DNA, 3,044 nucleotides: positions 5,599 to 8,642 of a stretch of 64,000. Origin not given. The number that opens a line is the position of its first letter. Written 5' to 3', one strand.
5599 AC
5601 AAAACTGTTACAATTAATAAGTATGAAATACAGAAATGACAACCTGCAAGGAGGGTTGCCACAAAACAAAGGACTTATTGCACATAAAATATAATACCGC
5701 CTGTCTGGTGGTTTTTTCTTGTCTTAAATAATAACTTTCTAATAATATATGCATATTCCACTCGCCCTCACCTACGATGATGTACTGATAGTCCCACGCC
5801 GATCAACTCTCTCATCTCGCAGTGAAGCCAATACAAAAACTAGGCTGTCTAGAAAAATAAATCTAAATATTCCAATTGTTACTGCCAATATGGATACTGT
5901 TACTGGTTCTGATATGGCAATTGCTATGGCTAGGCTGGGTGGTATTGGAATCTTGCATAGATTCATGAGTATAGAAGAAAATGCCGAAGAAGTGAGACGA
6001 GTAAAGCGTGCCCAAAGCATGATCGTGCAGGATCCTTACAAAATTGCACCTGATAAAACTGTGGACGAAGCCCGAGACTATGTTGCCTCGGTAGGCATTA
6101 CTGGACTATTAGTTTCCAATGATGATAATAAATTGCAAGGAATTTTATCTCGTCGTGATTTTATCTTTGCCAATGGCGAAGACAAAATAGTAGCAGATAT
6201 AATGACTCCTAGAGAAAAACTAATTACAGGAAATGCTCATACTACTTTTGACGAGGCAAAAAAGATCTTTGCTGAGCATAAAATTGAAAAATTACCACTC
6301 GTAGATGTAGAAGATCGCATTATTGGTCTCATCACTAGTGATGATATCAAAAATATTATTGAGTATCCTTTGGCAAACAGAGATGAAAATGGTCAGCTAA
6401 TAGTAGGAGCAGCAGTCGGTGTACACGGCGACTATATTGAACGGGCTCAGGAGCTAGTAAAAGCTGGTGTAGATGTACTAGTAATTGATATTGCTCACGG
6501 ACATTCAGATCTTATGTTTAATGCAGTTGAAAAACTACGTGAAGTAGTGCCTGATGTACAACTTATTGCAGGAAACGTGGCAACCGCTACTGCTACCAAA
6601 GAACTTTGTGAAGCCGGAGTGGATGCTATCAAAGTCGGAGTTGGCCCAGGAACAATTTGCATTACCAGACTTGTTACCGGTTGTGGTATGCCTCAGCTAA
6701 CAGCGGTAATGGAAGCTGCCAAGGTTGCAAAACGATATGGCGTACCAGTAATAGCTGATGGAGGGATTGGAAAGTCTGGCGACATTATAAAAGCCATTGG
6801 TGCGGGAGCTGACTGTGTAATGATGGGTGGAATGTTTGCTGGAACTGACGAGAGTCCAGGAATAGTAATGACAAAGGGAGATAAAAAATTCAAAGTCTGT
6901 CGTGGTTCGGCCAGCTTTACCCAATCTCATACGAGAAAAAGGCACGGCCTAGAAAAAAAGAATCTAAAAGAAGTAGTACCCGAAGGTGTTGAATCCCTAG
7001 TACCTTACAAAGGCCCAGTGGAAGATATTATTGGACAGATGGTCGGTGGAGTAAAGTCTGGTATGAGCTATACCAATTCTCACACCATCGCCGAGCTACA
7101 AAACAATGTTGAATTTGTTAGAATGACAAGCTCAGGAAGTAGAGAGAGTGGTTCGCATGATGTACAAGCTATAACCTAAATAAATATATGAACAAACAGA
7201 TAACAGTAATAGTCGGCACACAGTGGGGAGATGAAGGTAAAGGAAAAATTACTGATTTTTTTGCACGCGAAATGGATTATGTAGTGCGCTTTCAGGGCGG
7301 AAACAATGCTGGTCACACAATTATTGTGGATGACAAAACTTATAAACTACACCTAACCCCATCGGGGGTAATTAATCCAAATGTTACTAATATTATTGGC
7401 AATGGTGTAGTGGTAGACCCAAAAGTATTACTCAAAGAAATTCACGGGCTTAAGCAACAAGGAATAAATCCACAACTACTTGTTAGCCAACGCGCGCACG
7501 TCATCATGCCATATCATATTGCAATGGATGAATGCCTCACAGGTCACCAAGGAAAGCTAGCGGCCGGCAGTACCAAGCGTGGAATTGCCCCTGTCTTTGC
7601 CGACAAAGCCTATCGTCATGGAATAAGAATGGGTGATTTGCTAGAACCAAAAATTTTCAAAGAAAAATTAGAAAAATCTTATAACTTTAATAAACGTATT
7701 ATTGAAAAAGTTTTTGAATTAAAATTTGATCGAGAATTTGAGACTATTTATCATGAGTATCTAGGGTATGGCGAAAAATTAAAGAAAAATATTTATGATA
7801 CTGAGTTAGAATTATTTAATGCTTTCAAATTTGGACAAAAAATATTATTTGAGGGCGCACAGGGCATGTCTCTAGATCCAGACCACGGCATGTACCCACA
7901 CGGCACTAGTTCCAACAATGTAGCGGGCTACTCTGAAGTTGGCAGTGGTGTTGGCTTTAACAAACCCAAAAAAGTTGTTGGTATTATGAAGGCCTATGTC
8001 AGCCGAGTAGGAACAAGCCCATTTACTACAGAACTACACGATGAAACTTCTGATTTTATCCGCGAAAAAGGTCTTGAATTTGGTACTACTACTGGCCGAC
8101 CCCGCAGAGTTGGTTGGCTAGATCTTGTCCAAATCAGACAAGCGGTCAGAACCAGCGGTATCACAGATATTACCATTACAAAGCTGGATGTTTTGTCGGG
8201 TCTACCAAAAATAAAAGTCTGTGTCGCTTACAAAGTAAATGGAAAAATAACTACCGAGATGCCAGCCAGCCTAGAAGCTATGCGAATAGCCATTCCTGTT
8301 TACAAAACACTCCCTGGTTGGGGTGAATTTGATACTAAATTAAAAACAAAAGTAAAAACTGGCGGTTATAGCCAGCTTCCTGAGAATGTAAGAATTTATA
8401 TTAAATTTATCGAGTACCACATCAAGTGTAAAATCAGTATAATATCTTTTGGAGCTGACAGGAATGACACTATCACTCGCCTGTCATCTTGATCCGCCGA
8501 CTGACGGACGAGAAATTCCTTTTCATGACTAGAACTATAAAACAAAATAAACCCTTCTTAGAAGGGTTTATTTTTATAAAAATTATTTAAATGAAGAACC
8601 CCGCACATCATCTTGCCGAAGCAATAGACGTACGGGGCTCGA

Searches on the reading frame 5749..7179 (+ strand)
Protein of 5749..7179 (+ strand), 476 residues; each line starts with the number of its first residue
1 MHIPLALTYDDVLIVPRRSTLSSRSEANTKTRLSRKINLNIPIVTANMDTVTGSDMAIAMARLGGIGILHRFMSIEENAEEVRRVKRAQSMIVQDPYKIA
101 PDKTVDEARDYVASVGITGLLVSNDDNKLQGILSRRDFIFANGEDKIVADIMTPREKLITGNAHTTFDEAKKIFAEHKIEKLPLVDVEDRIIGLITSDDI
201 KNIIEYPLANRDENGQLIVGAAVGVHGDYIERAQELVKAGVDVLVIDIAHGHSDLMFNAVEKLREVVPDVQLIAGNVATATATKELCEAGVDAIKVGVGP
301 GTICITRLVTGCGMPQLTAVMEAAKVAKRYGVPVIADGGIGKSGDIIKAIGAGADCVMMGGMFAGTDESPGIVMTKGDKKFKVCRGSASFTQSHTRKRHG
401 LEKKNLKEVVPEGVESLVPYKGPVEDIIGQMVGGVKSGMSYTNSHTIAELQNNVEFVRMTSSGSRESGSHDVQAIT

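Call 3: search_protein_families(library=pfam, proteins=[window:5749-7179:+], max_evalue=0.01)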
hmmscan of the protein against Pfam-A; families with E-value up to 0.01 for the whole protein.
window:5749-7179:+ (476 aa): 9 families
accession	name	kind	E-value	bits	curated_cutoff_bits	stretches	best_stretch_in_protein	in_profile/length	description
PF00478.31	IMPDH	-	2.6e-139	464.5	25.6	1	6-470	1-345/345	IMP dehydrogenase / GMP reductase domain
PF00571.33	CBS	-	1.2e-18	67.6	24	2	148-204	1-55/57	CBS domain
PF03060.21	NMO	-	8.5e-13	48.8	28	1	272-447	138-303/331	Nitronate monooxygenase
PF01070.24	FMN_dh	-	3.2e-08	33.5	24.9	1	253-363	203-305/350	FMN-dependent dehydrogenase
PF00977.27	His_biosynth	-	7.9e-05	22.6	23.6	0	323-363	182-222/228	Histidine biosynthesis protein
PF01645.23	Glu_synthase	-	0.00046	19.9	20.4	1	257-360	192-304/369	Conserved region in glutamate synthase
PF05690.20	ThiG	-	0.0007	19.5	23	1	324-368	168-212/247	Thiazole biosynthesis protein ThiG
PF00224.27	PK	-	0.0014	18.2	30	0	222-284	9-68/328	Pyruvate kinase, barrel domain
PF01729.25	QRPTase_C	-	0.0043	17.2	23.1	0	223-298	83-156/169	Quinolinate phosphoribosyl transferase, C-terminal domain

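Call 4: search_protein_families(library=ncbifam, proteins=[window:5749-7179:+], max_evalue=0.01)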
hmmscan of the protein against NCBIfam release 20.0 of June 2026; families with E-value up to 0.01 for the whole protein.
window:5749-7179:+ (476 aa): 42 families (the best 25 are shown)
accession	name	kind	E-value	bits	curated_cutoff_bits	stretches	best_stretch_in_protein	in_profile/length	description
TIGR01302.1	IMP_dehydrog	equivalog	4.3e-157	523.6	481.5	1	6-451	1-449/450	IMP dehydrogenase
NF005311.0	PRK06843.1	equivalog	1.7e-101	340.1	779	2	205-476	130-404/404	inosine 5-monophosphate dehydrogenase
NF005869.0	PRK07807.1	equivalog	3.1e-99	333.2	549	1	5-454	11-459/479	GuaB1 family IMP dehydrogenase-related protein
NF052358.1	GMPRedGuaB1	equivalog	7.3e-97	325.5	675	1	6-457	12-462/479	GMP reductase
TIGR01303.1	IMP_DH_rel_1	equivalog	4.1e-87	293.1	562.75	1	5-454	10-457/475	GuaB1 family IMP dehydrogenase-related protein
NF005493.0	PRK07107.1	equivalog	1.1e-86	291.5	585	1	30-473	41-492/502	IMP dehydrogenase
NF003470.0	PRK05096.1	equivalog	1e-66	225.4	397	2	216-461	96-338/347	GMP reductase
NF003966.0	PRK05458.1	equivalog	8.7e-65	219.2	344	2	213-461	83-319/327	GMP reductase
TIGR01305.1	GMP_reduct_1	equivalog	3.8e-61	207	492.15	2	237-461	116-337/343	GMP reductase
TIGR01306.1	GMP_reduct_2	equivalog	2.6e-54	184.9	465.65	2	212-458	78-312/321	GMP reductase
TIGR01304.1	IMP_DH_rel_2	equivalog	4e-28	98.7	342.1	2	231-372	143-295/365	GuaB3 family IMP dehydrogenase-related protein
TIGR00400.1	mgtE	equivalog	3.1e-13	49.3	232.75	1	89-206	134-253/450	magnesium transporter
NF041552.1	TF_PrdR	equivalog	4.2e-09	35.3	795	1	88-214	8-135/577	sigma-54 dependent transcriptional regulator PrdR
TIGR03151.1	enACPred_II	equivalog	7e-08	32.1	453.1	1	270-369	110-199/307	enoyl-[acyl-carrier-protein] reductase FabK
NF011446.0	PRK14869.2-2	equivalog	6e-07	28.2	601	1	148-196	78-124/576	putative manganese-dependent inorganic diphosphatase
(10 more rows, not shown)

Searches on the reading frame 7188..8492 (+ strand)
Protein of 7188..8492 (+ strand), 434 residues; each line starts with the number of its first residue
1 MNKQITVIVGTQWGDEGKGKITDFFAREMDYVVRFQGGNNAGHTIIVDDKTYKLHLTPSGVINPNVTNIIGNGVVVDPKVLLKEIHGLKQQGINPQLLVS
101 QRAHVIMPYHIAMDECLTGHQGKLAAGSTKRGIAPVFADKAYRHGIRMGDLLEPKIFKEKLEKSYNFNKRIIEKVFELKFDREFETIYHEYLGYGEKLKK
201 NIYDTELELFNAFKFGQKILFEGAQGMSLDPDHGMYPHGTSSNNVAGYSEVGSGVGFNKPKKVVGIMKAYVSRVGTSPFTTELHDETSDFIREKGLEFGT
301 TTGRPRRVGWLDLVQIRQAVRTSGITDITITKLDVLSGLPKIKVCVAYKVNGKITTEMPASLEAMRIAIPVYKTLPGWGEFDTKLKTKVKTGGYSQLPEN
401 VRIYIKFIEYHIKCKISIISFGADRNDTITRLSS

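Call 3: search_protein_families(library=pfam, proteins=[window:7188-8492:+], max_evalue=0.01)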
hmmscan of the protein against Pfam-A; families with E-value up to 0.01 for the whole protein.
window:7188-8492:+ (434 aa): 1 family
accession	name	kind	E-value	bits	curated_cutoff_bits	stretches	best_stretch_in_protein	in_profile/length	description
PF00709.27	Adenylsucc_synt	-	2.3e-162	541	27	1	7-429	1-416/416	Adenylosuccinate synthetase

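Call 4: search_protein_families(library=ncbifam, proteins=[window:7188-8492:+], max_evalue=0.01)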
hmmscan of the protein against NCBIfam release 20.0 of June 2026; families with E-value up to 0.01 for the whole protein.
window:7188-8492:+ (434 aa): 6 families
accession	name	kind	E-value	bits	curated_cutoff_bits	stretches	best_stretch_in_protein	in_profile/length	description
NF002223.0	PRK01117.1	equivalog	2.4e-161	537.4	402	1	5-430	3-423/430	adenylosuccinate synthase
TIGR00184.1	purA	equivalog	1.8e-142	475.1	395.55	1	7-429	1-418/425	adenylosuccinate synthase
NF010357.0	PRK13785.1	equivalog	9.4e-122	406.9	700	1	7-431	4-450/455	adenylosuccinate synthase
NF010355.0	PRK13783.1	equivalog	4.2e-113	378.5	445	1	6-427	3-400/404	adenylosuccinate synthase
NF003295.0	PRK04293.1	equivalog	2.7e-63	213.9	368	3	196-337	147-286/337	adenylosuccinate synthetase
NF038379.2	amino_Aden_PurZ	exception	1e-34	120.2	300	1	5-322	1-291/293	succino-amino-deoxyadenylate synthase PurZ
